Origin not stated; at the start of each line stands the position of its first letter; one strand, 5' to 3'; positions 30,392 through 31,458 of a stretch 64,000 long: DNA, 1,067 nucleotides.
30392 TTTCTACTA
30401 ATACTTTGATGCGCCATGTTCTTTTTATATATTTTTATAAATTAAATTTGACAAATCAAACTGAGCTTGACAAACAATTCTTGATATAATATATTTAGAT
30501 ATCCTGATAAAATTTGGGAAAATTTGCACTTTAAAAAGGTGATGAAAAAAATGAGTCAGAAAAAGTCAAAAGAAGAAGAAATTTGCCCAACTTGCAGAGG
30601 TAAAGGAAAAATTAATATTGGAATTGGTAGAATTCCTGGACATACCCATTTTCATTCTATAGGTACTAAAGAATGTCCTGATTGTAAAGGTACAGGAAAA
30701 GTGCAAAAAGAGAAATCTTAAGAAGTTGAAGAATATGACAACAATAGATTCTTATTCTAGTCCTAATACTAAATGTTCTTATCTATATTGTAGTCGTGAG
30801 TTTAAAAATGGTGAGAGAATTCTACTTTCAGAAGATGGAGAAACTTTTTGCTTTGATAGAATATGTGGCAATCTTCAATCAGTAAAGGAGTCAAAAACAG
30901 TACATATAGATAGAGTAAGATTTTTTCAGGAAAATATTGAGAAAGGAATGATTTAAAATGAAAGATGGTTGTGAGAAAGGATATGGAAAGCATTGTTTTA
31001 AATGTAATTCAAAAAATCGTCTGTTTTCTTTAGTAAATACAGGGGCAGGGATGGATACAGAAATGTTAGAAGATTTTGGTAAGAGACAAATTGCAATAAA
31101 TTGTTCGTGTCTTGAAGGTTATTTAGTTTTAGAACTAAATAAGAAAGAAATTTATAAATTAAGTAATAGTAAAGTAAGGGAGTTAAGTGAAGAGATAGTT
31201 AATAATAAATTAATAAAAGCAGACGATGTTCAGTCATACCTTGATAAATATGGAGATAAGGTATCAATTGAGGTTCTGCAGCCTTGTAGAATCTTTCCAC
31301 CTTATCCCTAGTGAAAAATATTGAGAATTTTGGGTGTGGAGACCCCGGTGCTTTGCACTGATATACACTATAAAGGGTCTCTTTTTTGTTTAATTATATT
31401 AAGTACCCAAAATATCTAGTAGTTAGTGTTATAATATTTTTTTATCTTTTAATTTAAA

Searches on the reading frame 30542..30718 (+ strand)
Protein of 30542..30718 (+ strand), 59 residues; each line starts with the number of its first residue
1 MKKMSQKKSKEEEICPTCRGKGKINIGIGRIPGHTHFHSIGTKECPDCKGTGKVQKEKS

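Call 6: search_protein_families(library=pfam, max_evalue=1, proteins=[window:30542-30718:+])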
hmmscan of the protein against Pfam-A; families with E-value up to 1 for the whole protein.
window:30542-30718:+ (59 aa): 21 families
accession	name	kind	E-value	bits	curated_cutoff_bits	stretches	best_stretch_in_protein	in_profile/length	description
PF00684.25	DnaJ_CXXCXGXG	-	5.9e-06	26.9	32.7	1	7-57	10-56/65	DnaJ central domain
PF17302.8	DUF5351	-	0.00024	21.8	27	1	41-53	16-28/29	Family of unknown function (DUF5351)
PF21002.2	TMEM106_N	-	0.00048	21.1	24.5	2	11-25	53-67/91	Transmembrane protein 106 N-terminal region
PF15777.11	Anti-TRAP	-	0.00049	20.5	32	1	12-54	10-42/59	Tryptophan RNA-binding attenuator protein inhibitory protein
PF23455.1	DUF7129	-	0.0041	17.3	30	0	9-30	24-44/45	Domain of unknown function (DUF7129)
PF20833.2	RNase_E_G_Thio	-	0.0049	17.4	26.8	1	45-59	2-16/86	RNase E/G, Thioredoxin-like domain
PF25433.1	DUF7895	-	0.006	17.4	27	0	41-56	10-25/75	Domain of unknown function (DUF7895)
PF09723.15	Zn_ribbon_8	-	0.0095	16.4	34.4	0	6-20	19-34/41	Zinc ribbon domain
PF13453.11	Zn_ribbon_TFIIB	-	0.013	15.4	22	0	38-50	15-27/41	Transcription factor zinc-finger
PF25112.1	zf-AtTam37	-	0.018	16.2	27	1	38-55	72-89/111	AtTam37 zinc finger region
PF23011.2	PHD-1st_NSD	-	0.019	15.5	27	1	9-49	2-42/49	Histone-lysine N-methyltransferase NSD-like, PHD zinc finger 1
PF24921.1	RING_XB3-XBAT31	-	0.028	14.9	50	1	5-20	38-53/57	E3 ubiquitin-protein ligase XB3/XBAT31 RING finger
PF17915.7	zf_Rg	-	0.034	14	25.5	0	39-50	4-15/49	Reverse gyrase zinc finger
PF14354.12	Lar_restr_allev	-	0.04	14.6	28.6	0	43-58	4-19/58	Restriction alleviation protein Lar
PF14570.12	zf-RING_4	-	0.043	14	27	0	8-19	33-44/48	RING/Ubox like zinc-binding domain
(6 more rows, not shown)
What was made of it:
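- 30542..30721 (+): D: 59-aa (or 56-aa) basic mini-protein with two CxxCxGxG units. Pfam DnaJ_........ 26.9 bits, below the 32.7 cut-off (call 6).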

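Call 60: search_protein_families(library=phrogs, max_evalue=0.01, proteins=[window:30542-30718:+])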
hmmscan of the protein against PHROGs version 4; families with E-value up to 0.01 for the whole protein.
window:30542-30718:+ (59 aa): 9 families
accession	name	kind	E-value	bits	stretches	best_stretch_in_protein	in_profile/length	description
phrog_6060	-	transcription regulation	1.8e-06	28.8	1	7-52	8-47/61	anti-termination protein Q-like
phrog_127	-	transcription regulation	1.4e-05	25.8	1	6-58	142-176/253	anti-termination protein Q-like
phrog_3931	-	unknown function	1.6e-05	25.9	0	44-56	46-58/59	-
phrog_12574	-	unknown function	0.00028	22.1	0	7-32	31-56/75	-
phrog_8897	-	unknown function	0.00035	22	1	3-56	75-117/119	-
phrog_11603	-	unknown function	0.0013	20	0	42-57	50-65/67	-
phrog_15035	-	unknown function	0.0023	19.1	1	13-57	6-43/64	-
phrog_9961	-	unknown function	0.0028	19.3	0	33-56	17-40/99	-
phrog_6730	-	unknown function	0.0099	16.8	0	4-25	34-55/106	-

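Call 61: search_protein_families(library=ncbifam, max_evalue=0.01, proteins=[window:30542-30718:+])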
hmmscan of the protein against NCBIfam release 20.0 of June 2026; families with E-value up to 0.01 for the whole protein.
window:30542-30718:+ (59 aa): 8 families
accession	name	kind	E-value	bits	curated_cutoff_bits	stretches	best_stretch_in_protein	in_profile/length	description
NF058604.1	RtpA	equivalog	1.2e-05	25.3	65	1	43-58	10-25/50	anti-TRAP protein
TIGR02349.1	DnaJ_bact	equivalog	2e-05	24.1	377.2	1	6-58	154-202/354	molecular chaperone DnaJ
NF010885.0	PRK14292.1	equivalog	0.00016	20.8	585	1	8-56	153-197/371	chaperone protein DnaJ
NF008035.0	PRK10767.1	subfamily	0.0002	20.5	338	1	6-57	152-195/374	molecular chaperone DnaJ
TIGR02642.1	phage_xxxx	hypoth_equivalog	0.00065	19.4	101.4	0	41-57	180-196/267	TIGR02642 family protein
NF010874.0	PRK14281.1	equivalog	0.00066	18.9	619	1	6-58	173-221/397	chaperone protein DnaJ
NF010871.0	PRK14278.1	equivalog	0.0026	16.7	502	1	8-55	152-195/378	molecular chaperone DnaJ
TIGR02605.1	CxxC_CxxC_SSSS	subfamily_domain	0.0066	16.5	31.3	0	3-20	20-34/52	FmdB family zinc ribbon protein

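Call 62: search_protein_families(library=padloc, max_evalue=0.01, proteins=[window:30542-30718:+])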
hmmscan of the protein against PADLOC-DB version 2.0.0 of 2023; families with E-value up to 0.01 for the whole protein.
window:30542-30718:+ (59 aa): 2 families
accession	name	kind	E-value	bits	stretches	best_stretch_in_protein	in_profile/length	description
PDLC04253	PDC-M01B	-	0.00073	16.9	1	6-56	289-323/366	-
PDLC00005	DruB1|DruB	-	0.0025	14.6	1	6-47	17-58/552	Unknown function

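Call 76: search_solved_structures(query=window:30542-30718:+, max_evalue=1, show_alignments=3)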
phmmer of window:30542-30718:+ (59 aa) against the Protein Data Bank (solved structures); distinct sequences matched with E-value up to 1: 5.
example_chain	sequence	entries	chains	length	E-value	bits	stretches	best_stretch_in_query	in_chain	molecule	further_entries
7pvp_A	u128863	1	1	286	0.015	19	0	27-41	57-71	SAKe6BC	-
1exk_A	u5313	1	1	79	0.025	18.3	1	7-57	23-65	DNAJ PROTEIN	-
3lcz_A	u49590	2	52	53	0.18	15.6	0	10-29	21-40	Inhibitor of TRAP, regulated by T-BOX (Trp) sequence RtpA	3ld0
8ouw_2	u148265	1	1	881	0.27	15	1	12-58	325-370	DNA replication licensing factor MCM2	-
8pjw_A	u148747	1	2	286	0.77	13.6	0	27-41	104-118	SAKe6FE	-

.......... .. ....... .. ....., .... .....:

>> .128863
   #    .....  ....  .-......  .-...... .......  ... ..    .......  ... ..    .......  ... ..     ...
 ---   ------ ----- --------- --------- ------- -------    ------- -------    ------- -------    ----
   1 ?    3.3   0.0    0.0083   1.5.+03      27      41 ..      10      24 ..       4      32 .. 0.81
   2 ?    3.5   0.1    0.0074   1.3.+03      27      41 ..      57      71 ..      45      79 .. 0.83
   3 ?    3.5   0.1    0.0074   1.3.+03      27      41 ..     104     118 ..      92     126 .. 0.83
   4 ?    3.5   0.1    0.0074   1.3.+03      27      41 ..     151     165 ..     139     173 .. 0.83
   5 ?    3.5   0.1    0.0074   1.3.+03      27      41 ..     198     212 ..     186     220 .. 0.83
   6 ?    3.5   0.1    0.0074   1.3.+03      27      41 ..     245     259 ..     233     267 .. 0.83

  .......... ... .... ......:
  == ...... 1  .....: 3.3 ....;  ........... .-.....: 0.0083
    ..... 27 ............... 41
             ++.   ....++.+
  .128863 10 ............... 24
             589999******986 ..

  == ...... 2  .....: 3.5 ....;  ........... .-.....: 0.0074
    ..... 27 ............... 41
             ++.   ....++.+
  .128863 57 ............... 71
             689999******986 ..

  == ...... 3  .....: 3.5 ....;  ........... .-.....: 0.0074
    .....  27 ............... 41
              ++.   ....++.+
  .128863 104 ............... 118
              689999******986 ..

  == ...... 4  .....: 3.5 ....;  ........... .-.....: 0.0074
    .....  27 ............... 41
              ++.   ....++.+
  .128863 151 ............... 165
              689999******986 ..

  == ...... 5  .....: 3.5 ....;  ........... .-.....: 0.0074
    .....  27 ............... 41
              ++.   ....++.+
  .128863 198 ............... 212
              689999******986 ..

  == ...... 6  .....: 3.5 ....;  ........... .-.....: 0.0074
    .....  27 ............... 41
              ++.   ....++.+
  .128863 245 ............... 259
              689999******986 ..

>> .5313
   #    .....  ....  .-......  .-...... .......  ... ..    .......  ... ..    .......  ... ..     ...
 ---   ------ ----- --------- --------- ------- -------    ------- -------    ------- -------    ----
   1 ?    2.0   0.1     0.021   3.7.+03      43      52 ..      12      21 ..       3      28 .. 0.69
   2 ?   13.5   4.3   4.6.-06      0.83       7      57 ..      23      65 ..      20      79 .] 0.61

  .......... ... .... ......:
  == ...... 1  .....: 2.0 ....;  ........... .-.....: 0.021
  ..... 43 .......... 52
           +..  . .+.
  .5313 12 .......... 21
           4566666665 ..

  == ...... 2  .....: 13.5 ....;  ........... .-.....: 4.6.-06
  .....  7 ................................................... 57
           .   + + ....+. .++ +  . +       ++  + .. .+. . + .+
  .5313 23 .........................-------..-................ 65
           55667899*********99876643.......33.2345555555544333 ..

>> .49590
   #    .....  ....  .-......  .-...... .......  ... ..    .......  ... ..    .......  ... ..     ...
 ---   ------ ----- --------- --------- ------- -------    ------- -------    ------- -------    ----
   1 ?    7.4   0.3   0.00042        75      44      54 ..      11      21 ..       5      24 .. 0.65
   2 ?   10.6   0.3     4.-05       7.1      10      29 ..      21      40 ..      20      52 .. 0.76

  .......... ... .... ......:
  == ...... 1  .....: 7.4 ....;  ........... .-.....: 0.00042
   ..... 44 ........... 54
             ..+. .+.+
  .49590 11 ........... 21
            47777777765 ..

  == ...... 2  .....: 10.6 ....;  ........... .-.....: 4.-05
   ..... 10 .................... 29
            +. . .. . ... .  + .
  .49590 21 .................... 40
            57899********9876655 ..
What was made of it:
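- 30542..30721 (+): Weak matches to DnaJ 1EXK and anti-TRAP 3LCZ (call 76).
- On Anti-TRAP / RtpA (PF15777, NF058604): PDB 3LCZ at E 0.18 (call 76).
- Closest known: DnaJ cysteine-rich domain. Same: The weak matches are 26.9 bits to PF00684, 25.3 bits to NF058604, and PDB 1EXK and 3LCZ (calls 6, 61, 76).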

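Call 80: find_homologous_proteins(query=window:30542-30718:+, max_evalue=0.001)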
Query window:30542-30718:+ (59 aa): 2 proteins with E <= 0.001 among 2 candidates.
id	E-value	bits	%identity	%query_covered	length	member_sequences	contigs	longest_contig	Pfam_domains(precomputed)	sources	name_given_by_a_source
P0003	2.9e-32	127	100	100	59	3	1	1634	PF00684.26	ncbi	-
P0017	5.1e-19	85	75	95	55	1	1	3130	-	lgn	-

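Call 81: find_encoding_contigs(protein=P0017, flank=5000, max_places=4)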
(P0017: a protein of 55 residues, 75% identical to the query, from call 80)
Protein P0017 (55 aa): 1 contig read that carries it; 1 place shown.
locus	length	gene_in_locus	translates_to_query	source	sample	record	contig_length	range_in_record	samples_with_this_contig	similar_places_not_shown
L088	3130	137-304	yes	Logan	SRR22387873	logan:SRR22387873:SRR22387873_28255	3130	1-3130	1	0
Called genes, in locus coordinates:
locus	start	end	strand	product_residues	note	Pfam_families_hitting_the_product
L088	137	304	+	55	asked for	-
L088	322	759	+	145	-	-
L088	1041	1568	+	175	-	-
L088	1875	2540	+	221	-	PF01351:RNase_HII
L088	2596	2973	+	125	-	PF08378:NERD (weak), PF02021:UPF0102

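Call 91: search_protein_families(library=pfam, max_evalue=0.1, proteins=[L088:322-756:+, L088:1041-1565:+])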
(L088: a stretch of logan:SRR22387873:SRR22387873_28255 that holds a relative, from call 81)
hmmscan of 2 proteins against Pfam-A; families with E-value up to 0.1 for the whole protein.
L088:322-756:+ (145 aa): 0 families

L088:1041-1565:+ (175 aa): 0 families
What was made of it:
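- On WhiB-like (Wbl): No Pfam hit for the three B sequences (calls 6, 91).
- No Pfam match to the WhiB family, or to any family, for the three B sequences (calls 6, 91).
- Tried and rejected: Pfam, NCBIfam, PHROG and PADLOC scans of the relatives' island proteins (X1, X2, the 81-aa, 145-aa and 182-aa ORFs) gave nothing (calls 60-62, 91).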

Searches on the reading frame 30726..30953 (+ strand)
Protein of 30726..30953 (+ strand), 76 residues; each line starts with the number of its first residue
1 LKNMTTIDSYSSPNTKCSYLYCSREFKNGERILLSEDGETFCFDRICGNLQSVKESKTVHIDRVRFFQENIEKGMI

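Call 6: search_protein_families(library=pfam, max_evalue=1, proteins=[window:30726-30953:+])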
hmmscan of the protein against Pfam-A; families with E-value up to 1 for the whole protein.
window:30726-30953:+ (76 aa): 0 families

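Call 60: search_protein_families(library=phrogs, max_evalue=0.01, proteins=[window:30726-30953:+])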
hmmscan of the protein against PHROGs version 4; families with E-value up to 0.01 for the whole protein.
window:30726-30953:+ (76 aa): 0 families

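Call 61: search_protein_families(library=ncbifam, max_evalue=0.01, proteins=[window:30726-30953:+])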
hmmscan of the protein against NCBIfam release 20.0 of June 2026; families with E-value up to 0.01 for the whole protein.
window:30726-30953:+ (76 aa): 0 families

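Call 62: search_protein_families(library=padloc, max_evalue=0.01, proteins=[window:30726-30953:+])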
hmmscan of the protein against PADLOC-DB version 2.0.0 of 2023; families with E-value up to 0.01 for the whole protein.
window:30726-30953:+ (76 aa): 0 families

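Call 74: find_related_loci(query=A9, collection=metagenome_contigs, flank=10000)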
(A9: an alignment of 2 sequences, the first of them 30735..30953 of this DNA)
Query A9 (73 aa) in metagenome_contigs; peptide patterns used: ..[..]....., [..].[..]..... (x = any residue, [..] = any of these).
88 stretches matched a pattern; 1 encode a relative of the query (tblastn E <= 1e-3); 1 distinct loci.
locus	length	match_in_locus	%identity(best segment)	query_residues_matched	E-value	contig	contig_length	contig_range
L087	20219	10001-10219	79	1-73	2e-38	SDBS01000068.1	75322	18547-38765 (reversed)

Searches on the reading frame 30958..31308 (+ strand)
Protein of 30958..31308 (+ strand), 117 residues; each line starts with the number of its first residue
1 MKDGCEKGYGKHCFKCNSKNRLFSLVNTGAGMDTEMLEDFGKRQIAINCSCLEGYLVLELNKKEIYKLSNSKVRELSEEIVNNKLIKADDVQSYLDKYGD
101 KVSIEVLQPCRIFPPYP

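Call 6: search_protein_families(library=pfam, max_evalue=1, proteins=[window:30958-31308:+])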
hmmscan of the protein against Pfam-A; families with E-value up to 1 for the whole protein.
window:30958-31308:+ (117 aa): 2 families
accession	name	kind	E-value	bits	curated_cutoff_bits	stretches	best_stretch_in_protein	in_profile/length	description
PF17540.7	DUF5457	-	0.047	14.2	25.2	1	59-98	24-64/89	Family of unknown function (DUF5457)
PF06859.18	Bin3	-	0.12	13.4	27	1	52-97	35-79/109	Bicoid-interacting protein 3 (Bin3)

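Call 14: find_encoding_contigs(protein=window:30958-31308:+, flank=10000, max_places=10)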
Protein window:30958-31308:+ (117 aa): 1 contig read that carries it; 1 place shown.
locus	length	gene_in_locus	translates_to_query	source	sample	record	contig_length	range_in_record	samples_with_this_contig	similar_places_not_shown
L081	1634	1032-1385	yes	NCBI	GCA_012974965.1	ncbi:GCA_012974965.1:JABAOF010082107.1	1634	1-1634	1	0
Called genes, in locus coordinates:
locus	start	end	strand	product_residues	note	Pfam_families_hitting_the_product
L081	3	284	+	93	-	?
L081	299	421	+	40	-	-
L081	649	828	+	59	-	PF00684:DnaJ_CXXCXGXG (weak)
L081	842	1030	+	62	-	-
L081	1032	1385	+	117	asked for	-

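Call 43: find_related_loci(query=A4, collection=metagenome_contigs, flank=8000)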
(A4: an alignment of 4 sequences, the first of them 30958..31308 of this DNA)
Query A4 (117 aa) in metagenome_contigs; peptide patterns used: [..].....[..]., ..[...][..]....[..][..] (x = any residue, [..] = any of these).
599 stretches matched a pattern, but none encodes a relative of the query by tblastn (E <= 1e-3).

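Call 60: search_protein_families(library=phrogs, max_evalue=0.01, proteins=[window:30958-31308:+])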
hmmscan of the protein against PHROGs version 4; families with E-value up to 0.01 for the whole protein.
window:30958-31308:+ (117 aa): 0 families

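Call 61: search_protein_families(library=ncbifam, max_evalue=0.01, proteins=[window:30958-31308:+])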
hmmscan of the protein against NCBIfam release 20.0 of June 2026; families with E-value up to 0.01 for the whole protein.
window:30958-31308:+ (117 aa): 0 families

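Call 62: search_protein_families(library=padloc, max_evalue=0.01, proteins=[window:30958-31308:+])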
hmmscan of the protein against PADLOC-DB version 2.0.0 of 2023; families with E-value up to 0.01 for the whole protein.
window:30958-31308:+ (117 aa): 0 families

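Call 63: predict_structure(alignment_id=A8)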
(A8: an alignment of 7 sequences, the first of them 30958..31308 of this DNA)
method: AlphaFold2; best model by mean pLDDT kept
length: 117 residues; sequences in the alignment: 7
mean_pLDDT: 63.8   pTM: 0.59
mean pLDDT of the five models: 63.8, 58.6, 56.7, 56.2, 43.4
residues with pLDDT >= 90: 0; 70-90: 51; 50-70: 45; < 50: 21
segments of 3 or more residues with pLDDT < 50: 1-4, 6-9, 29-32, 113-117
pLDDT, mean of each block of 10 residues (from residue 1): 45 59 62 51 68 68 80 75 73 74 61 46
secondary structure, 60 per line:
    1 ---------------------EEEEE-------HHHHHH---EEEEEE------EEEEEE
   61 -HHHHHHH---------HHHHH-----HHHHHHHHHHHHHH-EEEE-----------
elements in order: E22-26 H34-39 E43-48 E55-60 H62-68 H78-82 H88-101 E103-106
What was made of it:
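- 30958..31311 (+): F: 117-aa member of a small uncharacterised family (GAGMD.EM motif, C-terminal PC..LPPYP). AF2 pLDDT 63.8 (call 63).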

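Call 71: fold_search(model_id=the predicted structure, library=pdb)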
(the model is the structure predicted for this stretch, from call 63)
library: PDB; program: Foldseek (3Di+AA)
matches with E <= 10: 43; with E <= 0.001: 0
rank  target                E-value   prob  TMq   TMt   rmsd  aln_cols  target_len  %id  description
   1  2glz_A                1.5e+00  0.11  0.27  0.22  11.5       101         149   10  Crystal structure of a formylmethanofuran dehydrogenase subunit e-like protein (dhaf_2992) from desulfitobacterium haf (released 2006-04-18)
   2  2glz_B                3.1e+00  0.07  0.27  0.23  11.6       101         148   10  Crystal structure of a formylmethanofuran dehydrogenase subunit e-like protein (dhaf_2992) from desulfitobacterium haf (released 2006-04-18)
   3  8wo5_B1               4.8e+00  0.04  0.28  0.14  10.3       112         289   12  Cryo-EM structure of the intact flagellar motor-hook complex in the CCW state (released 2024-09-04)
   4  2f3i_MODEL_1_A        4.8e+00  0.03  0.18  0.15   4.9        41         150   10  Solution Structure of a Subunit of RNA Polymerase II (released 2006-05-02)
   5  7w0a_A                5.5e+00  0.02  0.25  0.03  17.3       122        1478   16  dmDicer2-LoqsPD-dsRNA Dimer status (released 2022-04-27)
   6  3q2j_A                5.5e+00  0.01  0.14  0.08   6.6        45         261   18  Crystal Structure of 3',5"-Aminoglycoside Phosphotransferase Type IIIa Protein Kinase Inhibitor CKI-7 Complex (released 2011-05-18)
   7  6d6q_F                5.8e+00  0.02  0.21  0.10  10.3        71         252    4  Human nuclear exosome-MTR4 RNA complex - overall reconstruction (released 2018-06-20)
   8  8hil_H                6.2e+00  0.03  0.22  0.19   4.4        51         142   20  A cryo-EM structure of B. oleracea RNA polymerase V at 3.57 Angstrom (released 2023-03-22)
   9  5g06_B                6.2e+00  0.02  0.26  0.15  15.2       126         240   12  Cryo-EM structure of yeast cytoplasmic exosome (released 2016-06-15)
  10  3i1a_B                6.2e+00  0.02  0.19  0.08   9.1        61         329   13  Crystal Structure of apo Spectinomycin Phosphotransferase, APH(9)-Ia (released 2010-01-19)
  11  7op5                  6.2e+00  0.02  0.19  0.03  13.0        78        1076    9  Cryo-EM structure of P5B-ATPase E2P (released 2021-06-30)
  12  3i0o                  6.6e+00  0.03  0.19  0.08   5.9        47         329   13  Crystal Structure of Spectinomycin Phosphotransferase, APH(9)-Ia, in complex with ADP and Spectinomcyin (released 2010-01-19)
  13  3i1a_A                7.0e+00  0.02  0.19  0.08   6.7        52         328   12  Crystal Structure of apo Spectinomycin Phosphotransferase, APH(9)-Ia (released 2010-01-19)
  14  7f2p_f                7.0e+00  0.01  0.13  0.06  26.2        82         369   12  The head structure of Helicobacter pylori bacteriophage KHP40 (released 2021-10-27)
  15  8xie_A                7.4e+00  0.04  0.19  0.10   3.1        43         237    5  Archaeal exosome complex (Rrp4-Rrp41-Rrp42) (released 2024-10-30)
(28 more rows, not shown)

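Call 83: find_related_loci(query=A4, collection=viral_contigs, flank=5000)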
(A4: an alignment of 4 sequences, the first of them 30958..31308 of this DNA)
Query A4 (117 aa) in viral_contigs; peptide patterns used: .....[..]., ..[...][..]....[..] (x = any residue, [..] = any of these).
197 stretches matched a pattern, but none encodes a relative of the query by tblastn (E <= 1e-3).

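Call 90: search_protein_families(library=pfam, alignment_id=A3, max_evalue=0.1)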
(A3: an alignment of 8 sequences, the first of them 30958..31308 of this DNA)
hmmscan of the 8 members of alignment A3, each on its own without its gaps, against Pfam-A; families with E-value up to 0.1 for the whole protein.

A. member 1, window:30958-31308:+ (117 aa): 1 family
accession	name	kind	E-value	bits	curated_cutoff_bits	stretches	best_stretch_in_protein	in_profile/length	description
PF17540.7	DUF5457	-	0.047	14.2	25.2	1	59-98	24-64/89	Family of unknown function (DUF5457)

B. families by the number of members that match (of 8 scanned): 3 families
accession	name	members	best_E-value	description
PF17540.7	DUF5457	1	0.047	Family of unknown function (DUF5457)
PF21795.3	JAG1-like_EGF2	1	0.063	Protein jagged-1-like, atypical EGF2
PF16314.11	DUF4954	1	0.081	Domain of unknown function (DUF4954)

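Call 104: fold_search(model_id=the predicted structure, library=viral)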
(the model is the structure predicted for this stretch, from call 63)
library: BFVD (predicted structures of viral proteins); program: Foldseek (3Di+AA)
matches with E <= 10: 134; with E <= 0.001: 0
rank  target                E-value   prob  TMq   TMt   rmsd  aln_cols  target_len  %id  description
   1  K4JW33                4.6e-01  0.14  0.30  0.30  10.0        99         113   11  Uncharacterized protein [Caulobacter phage CcrSwift]
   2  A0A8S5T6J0            5.2e-01  0.28  0.36  0.45   6.3        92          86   12  Uncharacterized protein [Siphoviridae sp. ctxMM9]
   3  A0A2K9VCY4            5.2e-01  0.23  0.32  0.41  10.5        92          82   14  Uncharacterized protein [Lactobacillus phage Bacchae]
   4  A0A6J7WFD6            6.3e-01  0.05  0.20  0.26  14.6        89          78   16  DUF736 domain-containing protein [uncultured Caudovirales phage]
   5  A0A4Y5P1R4            1.0e+00  0.20  0.36  0.45   7.3        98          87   11  Uncharacterized protein [Pantoea phage vB_PagS_AAS21]
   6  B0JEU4                1.1e+00  0.04  0.18  0.18  12.9       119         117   13  Beta-C1 protein [Cardiospermum yellow leaf curl betasatellite]
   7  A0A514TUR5            1.2e+00  0.07  0.19  0.16   7.7        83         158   12  Uncharacterized protein [Aeromonas phage PS1]
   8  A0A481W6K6            1.4e+00  0.05  0.25  0.22  12.8       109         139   16  Uncharacterized protein [Fusobacterium phage Fnu1]
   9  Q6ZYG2                1.5e+00  0.07  0.25  0.19  12.2        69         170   14  Uncharacterized protein [Pyrobaculum spherical virus (isolate United States/Yellowstone)]
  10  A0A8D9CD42            1.7e+00  0.08  0.22  0.20   6.6        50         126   12  Uncharacterized protein [uncultured marine phage]
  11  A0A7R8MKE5            1.7e+00  0.05  0.26  0.24  13.4       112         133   17  Uncharacterized protein [Klebsiella phage vB_KppS-Storm]
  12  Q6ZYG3                1.7e+00  0.05  0.22  0.16  14.9        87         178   13  Uncharacterized protein [Pyrobaculum spherical virus (isolate United States/Yellowstone)]
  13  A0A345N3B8            1.9e+00  0.09  0.29  0.37   5.4        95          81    9  (no name in the UniProt tables at hand)
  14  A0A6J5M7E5            2.0e+00  0.02  0.17  0.11  12.7       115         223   11  Uncharacterized protein [uncultured Caudovirales phage]
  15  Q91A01                2.2e+00  0.07  0.20  0.14   8.2        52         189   17  Polyprotein (Fragment) [GB virus C]
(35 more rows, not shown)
